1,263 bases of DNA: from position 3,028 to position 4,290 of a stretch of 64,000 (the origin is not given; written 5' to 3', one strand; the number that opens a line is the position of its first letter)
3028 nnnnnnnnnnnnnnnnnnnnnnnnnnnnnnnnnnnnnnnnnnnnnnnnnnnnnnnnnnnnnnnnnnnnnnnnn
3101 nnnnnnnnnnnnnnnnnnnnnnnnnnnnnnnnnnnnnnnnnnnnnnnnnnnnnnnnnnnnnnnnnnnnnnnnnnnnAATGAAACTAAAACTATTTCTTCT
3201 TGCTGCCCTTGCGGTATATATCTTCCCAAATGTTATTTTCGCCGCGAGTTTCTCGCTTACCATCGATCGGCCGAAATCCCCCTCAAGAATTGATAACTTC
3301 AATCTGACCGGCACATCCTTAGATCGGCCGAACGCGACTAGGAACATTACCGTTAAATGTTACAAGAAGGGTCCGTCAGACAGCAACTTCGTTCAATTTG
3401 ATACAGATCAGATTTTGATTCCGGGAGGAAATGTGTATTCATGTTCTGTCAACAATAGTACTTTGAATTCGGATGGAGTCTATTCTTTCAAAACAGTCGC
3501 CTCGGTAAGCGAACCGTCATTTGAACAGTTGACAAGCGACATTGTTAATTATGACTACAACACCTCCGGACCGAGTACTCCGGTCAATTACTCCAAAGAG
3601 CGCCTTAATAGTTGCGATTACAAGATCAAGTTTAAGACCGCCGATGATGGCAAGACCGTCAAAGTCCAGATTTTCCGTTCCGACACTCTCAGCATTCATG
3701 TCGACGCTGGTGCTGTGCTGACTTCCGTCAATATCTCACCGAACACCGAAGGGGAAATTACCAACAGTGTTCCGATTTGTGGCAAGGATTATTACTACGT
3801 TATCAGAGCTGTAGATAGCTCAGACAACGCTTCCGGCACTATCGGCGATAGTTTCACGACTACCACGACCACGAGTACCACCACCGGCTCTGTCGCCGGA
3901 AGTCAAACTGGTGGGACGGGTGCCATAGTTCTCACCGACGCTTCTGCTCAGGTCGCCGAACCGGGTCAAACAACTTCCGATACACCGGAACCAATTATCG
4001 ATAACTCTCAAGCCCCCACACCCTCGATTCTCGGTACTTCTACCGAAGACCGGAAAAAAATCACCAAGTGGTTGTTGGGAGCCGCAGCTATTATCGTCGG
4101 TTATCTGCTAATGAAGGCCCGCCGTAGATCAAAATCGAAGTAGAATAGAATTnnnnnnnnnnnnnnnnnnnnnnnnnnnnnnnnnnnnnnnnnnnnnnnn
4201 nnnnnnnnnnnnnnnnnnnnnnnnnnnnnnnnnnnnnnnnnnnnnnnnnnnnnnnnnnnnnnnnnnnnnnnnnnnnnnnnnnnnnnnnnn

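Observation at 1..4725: Adhesin-sortase module: giant LPATG protein, Ser/Thr-rich Fn3-like protein and sortase directly upstream of the pilus operon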

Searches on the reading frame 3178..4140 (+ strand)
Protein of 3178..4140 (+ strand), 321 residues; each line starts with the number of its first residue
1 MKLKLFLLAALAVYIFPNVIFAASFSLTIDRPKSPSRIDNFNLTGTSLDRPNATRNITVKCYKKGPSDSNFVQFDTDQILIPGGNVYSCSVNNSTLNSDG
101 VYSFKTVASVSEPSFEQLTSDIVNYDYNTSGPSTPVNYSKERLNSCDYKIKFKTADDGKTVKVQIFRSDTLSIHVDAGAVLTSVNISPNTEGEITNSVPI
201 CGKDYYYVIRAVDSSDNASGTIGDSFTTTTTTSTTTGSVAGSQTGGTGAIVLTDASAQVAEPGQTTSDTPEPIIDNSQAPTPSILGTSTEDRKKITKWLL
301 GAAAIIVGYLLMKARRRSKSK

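Call 4: search_protein_families(library=pfam, proteins=[window:3178-4140:+], max_evalue=0.1)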
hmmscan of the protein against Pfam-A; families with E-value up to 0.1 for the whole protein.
window:3178-4140:+ (321 aa): 1 family
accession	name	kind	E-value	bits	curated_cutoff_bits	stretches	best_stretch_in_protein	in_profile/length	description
PF01456.22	Mucin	-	0.014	15.9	34.7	1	221-284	39-106/143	Mucin-like glycoprotein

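Call 5: search_protein_families(library=ncbifam, proteins=[window:3178-4140:+], max_evalue=0.1)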
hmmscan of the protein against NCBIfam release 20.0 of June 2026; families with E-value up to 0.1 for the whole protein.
window:3178-4140:+ (321 aa): 0 families

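Call 16: find_homologous_proteins(query=window:3178-4140:+)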
Query window:3178-4140:+ (321 aa): 102 proteins with E <= 0.001 among 3209 candidates.
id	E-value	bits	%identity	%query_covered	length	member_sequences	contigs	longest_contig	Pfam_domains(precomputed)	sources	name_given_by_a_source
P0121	3.3e-203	691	99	100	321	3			-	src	-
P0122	1.2e-141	489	71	100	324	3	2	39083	-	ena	-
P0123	1.2e-133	463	68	100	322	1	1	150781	-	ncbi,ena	-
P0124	4.2e-132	458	64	100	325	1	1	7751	-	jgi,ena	-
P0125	2.8e-126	439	66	99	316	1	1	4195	-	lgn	-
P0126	2.9e-118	412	70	87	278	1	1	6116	-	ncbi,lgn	-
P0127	4.4e-105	369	56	97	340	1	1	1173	-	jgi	jgi:hypothetical protein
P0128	2.3e-102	360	58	99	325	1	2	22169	-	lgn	-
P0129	3.2e-98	347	54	100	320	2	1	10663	-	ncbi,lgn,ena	-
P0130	4.2e-98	346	55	96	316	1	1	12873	-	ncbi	-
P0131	1.0e-96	342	54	100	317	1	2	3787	-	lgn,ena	-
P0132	1.4e-96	341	53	100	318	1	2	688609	-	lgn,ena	-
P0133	2.8e-95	337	54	100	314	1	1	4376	-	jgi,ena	-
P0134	5.6e-95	336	54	99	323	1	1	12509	-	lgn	-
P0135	6.5e-95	336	56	93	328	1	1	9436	-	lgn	-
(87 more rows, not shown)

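Call 32: predict_structure(alignment_id=A2)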
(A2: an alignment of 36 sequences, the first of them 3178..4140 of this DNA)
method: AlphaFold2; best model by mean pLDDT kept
length: 321 residues; sequences in the alignment: 36
mean_pLDDT: 78.9   pTM: 0.56
mean pLDDT of the five models: 78.9, 78.9, 78.7, 77.9, 76.9
residues with pLDDT >= 90: 161; 70-90: 82; 50-70: 21; < 50: 57
segments of 3 or more residues with pLDDT < 50: 234-289
pLDDT, mean of each block of 10 residues (from residue 1): 77 66 82 84 92 89 97 96 91 91 96 90 91 93 96 94 94 87 95 95 94 89 80 43 31 35 37 38 41 71 91 79 49
secondary structure, 60 per line:
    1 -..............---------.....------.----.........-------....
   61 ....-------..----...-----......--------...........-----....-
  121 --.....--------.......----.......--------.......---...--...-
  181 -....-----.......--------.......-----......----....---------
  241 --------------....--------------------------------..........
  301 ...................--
elements in order: H2-15 E25-29 E41-49 E57-64 E78-80 E86-91 E100-110 E116-119 E123-127 E136-142 E147-153 E162-168 E172-174 E182-185 E191-197 E206-212 E218-223 E228-231 E255-258 H291-319

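Call 36: fold_search(model_id=the predicted structure, library=pdb)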
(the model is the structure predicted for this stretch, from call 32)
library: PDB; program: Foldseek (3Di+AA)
matches with E <= 10: 1881; with E <= 0.001: 158
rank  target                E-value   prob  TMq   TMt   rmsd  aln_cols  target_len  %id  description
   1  4be5_A                2.4e-06  1.00  0.24  0.32  16.3       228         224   10  V. cholera biofilm scaffolding protein RbmA (released 2013-12-18)
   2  4kkp_B                2.5e-06  1.00  0.23  0.30  16.6       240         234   11  Crystal structure of Vibrio cholerae RbmA (crystal form 2) (released 2013-05-22)
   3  1qg3_B                3.1e-06  1.00  0.22  0.30  12.2       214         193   12  CRYSTAL STRUCTURE OF A TANDEM PAIR OF FIBRONECTIN TYPE III DOMAINS FROM THE CYTOPLASMIC TAIL OF INTEGRIN ALPHA6 BETA4 (released 1999-08-20)
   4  4kkr_A                3.2e-06  1.00  0.23  0.30  16.5       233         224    9  Crystal structure of Vibrio cholerae RbmA (crystal form 3) (released 2013-05-22)
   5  8jmw_A                3.6e-06  1.00  0.21  0.14  13.5       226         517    9  Fibril form of serine peptidase Vpr (released 2023-12-06)
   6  4be6_A                5.1e-06  1.00  0.23  0.31  16.3       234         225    9  V. cholera biofilm scaffolding protein RbmA (released 2013-12-18)
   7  4kkq_A                5.7e-06  1.00  0.24  0.33  16.2       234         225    8  Crystal structure of Vibrio cholerae RbmA (crystal form 1) (released 2013-05-22)
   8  1qg3_A                6.0e-06  1.00  0.21  0.34  12.4       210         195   12  CRYSTAL STRUCTURE OF A TANDEM PAIR OF FIBRONECTIN TYPE III DOMAINS FROM THE CYTOPLASMIC TAIL OF INTEGRIN ALPHA6 BETA4 (released 1999-08-20)
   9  3f7p_D                6.7e-06  1.00  0.22  0.29  12.1       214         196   12  Crystal structure of a complex between integrin beta4 and plectin (released 2009-03-10)
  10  4kkp_A                6.7e-06  1.00  0.21  0.27  16.3       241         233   10  Crystal structure of Vibrio cholerae RbmA (crystal form 2) (released 2013-05-22)
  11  4q58_C                7.0e-06  1.00  0.22  0.33  11.3       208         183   12  Crystal structure of the plectin 1a actin-binding domain/integrin beta 4 fragment complex (released 2014-07-23)
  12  4kkq_B                7.4e-06  1.00  0.24  0.31  16.9       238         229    8  Crystal structure of Vibrio cholerae RbmA (crystal form 1) (released 2013-05-22)
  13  5g50_B                8.7e-06  1.00  0.23  0.31  16.6       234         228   10  Vibrio cholerae scaffolding protein RbmA in complex with magnesium. (released 2017-11-29)
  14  3f7p_E                8.7e-06  1.00  0.22  0.29  12.8       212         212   12  Crystal structure of a complex between integrin beta4 and plectin (released 2009-03-10)
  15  8oxy_A                9.1e-06  1.00  0.29  0.16  12.4       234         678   10  Transglutaminase 3 without calcium in complex with DH patient-derived Fab DH63-B02 (released 2023-10-18)
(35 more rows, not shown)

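Call 61: search_protein_representatives(alignment_id=A2)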
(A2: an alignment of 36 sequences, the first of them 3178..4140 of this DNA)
Query: 36 sequences, 317 profile positions. Proteins with E-value up to 0.001 (for the whole library): 809; up to 1e-10: 644; up to 1e-30: 491. The best 150 are listed.
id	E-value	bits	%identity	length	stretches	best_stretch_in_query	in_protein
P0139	1.4e-127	441.6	-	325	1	1-315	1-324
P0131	5.2e-120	416.8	-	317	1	1-315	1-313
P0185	3.4e-113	394.4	-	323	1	1-315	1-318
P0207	1.2e-108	379.4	-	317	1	1-312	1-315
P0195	6.4e-108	377.1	-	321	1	1-316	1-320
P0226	1.4e-107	375.9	-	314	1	1-315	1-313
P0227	2.0e-106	372.2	-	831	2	3-308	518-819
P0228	4.3e-106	371.1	-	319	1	1-315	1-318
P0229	7.5e-105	367.0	-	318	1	1-312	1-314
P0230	7.6e-105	367.0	-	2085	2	3-313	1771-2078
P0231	1.0e-104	366.6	-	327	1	3-310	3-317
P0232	3.9e-104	364.6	-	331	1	4-308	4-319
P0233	8.3e-104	363.6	-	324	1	1-315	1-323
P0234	3.0e-103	361.7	-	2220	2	4-306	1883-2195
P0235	3.1e-103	361.7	-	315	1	16-293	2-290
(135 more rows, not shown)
